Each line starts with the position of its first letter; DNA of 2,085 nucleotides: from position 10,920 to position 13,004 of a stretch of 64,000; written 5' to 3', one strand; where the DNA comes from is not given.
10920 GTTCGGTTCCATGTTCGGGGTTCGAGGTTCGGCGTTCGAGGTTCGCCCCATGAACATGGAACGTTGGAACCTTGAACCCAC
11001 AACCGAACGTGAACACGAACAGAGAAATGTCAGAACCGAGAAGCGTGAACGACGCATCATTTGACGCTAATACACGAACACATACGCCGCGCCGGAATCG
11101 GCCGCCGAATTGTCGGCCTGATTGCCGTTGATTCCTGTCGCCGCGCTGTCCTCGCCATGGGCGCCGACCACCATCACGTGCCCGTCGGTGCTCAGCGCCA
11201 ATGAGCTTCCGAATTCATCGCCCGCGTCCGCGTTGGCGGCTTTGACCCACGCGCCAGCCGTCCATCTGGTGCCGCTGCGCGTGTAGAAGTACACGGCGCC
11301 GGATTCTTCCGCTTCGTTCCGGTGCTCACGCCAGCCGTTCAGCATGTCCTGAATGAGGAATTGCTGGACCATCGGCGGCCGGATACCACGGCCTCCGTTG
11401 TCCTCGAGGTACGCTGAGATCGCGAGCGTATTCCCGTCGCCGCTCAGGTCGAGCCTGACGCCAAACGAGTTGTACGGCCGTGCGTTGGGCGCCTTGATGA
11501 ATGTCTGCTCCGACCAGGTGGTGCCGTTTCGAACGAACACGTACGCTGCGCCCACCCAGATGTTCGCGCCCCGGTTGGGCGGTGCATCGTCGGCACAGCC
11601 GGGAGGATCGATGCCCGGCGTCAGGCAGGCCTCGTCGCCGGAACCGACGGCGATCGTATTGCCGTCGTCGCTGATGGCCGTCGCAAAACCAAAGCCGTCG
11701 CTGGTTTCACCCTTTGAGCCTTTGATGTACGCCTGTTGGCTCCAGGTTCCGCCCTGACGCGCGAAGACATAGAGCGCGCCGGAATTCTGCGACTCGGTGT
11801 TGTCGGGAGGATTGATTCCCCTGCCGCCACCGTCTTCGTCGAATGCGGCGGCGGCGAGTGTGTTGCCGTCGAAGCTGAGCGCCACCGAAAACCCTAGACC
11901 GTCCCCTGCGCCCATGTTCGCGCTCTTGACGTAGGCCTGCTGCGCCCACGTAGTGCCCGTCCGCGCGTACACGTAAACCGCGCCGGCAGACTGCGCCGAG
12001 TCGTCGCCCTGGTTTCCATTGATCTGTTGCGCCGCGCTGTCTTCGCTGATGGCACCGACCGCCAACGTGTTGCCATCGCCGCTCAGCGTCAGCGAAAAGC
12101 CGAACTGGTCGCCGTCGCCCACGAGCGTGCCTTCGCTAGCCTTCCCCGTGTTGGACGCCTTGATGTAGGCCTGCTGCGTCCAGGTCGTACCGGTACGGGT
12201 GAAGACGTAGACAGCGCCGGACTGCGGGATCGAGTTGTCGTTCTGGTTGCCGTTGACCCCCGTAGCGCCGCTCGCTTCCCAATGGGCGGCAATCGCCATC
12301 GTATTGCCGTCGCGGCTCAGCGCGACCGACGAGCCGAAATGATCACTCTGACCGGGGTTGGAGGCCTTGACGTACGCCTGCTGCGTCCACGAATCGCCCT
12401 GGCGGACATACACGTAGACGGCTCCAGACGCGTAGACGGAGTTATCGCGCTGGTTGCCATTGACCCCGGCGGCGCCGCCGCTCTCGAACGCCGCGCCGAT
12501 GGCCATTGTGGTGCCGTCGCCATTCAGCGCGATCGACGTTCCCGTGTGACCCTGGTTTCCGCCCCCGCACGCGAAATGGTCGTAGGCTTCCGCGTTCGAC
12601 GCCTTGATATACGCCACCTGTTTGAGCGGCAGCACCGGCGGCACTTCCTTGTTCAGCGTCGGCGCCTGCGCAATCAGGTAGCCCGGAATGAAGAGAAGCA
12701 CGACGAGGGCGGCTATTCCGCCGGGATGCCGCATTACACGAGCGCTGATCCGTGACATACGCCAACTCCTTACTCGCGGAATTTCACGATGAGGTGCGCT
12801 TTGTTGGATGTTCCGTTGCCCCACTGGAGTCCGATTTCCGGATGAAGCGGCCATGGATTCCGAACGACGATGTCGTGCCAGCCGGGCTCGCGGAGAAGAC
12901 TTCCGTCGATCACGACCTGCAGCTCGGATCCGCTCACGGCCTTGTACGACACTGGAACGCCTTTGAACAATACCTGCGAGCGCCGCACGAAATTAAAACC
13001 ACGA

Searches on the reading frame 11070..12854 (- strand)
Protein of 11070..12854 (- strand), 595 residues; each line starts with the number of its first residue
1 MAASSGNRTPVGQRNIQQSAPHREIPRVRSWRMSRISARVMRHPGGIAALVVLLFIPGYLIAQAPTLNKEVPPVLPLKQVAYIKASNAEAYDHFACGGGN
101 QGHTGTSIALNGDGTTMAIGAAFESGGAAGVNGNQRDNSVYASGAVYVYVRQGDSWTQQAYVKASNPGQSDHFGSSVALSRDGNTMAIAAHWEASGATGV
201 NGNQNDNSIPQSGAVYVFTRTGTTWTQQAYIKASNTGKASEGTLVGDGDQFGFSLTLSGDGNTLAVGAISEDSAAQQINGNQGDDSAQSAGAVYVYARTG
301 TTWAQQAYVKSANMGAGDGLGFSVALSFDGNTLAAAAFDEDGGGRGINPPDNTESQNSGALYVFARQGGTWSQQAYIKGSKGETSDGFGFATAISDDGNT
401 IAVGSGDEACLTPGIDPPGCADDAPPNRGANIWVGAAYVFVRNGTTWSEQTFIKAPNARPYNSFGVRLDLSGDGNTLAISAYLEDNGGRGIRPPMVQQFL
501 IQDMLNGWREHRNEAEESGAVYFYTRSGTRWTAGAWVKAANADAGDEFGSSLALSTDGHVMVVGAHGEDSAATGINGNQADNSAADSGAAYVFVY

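Call 109: search_protein_families(library=pfam, proteins=[window:11070-12854:-], max_evalue=0.00001)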
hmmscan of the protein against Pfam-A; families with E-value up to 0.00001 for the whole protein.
window:11070-12854:- (595 aa): 1 family
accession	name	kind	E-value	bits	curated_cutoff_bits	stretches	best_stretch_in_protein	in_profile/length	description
PF14312.12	FG-GAP_2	-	4.2e-34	116.9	23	1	156-218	1-49/49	FG-GAP repeat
